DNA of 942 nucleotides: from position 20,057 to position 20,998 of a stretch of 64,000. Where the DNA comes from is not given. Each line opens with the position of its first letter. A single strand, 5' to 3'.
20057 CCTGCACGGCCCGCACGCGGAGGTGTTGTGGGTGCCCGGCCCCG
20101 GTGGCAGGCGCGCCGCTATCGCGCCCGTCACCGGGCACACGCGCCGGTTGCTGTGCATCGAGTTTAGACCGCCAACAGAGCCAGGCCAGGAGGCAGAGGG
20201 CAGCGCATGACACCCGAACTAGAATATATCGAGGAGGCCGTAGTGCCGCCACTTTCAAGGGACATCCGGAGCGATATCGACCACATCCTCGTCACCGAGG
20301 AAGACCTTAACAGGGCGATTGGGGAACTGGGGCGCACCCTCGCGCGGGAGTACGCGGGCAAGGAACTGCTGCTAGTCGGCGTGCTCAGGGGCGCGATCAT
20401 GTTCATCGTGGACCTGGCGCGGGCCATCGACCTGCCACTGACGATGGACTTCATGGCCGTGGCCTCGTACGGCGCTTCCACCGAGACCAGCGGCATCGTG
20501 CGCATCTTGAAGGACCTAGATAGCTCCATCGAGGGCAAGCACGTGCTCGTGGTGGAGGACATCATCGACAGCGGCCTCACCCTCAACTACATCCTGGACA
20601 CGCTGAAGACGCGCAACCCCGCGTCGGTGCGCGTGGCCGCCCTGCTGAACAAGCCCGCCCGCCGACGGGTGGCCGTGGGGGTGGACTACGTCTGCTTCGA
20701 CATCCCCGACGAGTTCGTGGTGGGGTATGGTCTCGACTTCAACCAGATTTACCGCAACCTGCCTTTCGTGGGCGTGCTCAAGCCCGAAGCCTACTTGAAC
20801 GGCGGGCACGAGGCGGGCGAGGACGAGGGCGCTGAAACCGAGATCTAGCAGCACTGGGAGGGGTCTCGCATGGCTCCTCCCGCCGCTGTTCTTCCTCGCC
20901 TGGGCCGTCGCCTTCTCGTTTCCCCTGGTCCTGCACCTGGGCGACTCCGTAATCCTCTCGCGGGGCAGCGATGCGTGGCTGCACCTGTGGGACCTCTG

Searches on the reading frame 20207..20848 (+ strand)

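Call 62: search_protein_families(library=pfam, proteins=[window:20207-20848:+], max_evalue=0.00001)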
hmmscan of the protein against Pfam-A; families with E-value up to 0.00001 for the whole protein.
window:20207-20848:+ (213 aa): 1 family
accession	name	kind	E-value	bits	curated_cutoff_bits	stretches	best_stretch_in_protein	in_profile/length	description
PF00156.33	Pribosyltran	-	1.8e-30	105.8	26.3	1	35-178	12-157/158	Phosphoribosyl transferase domain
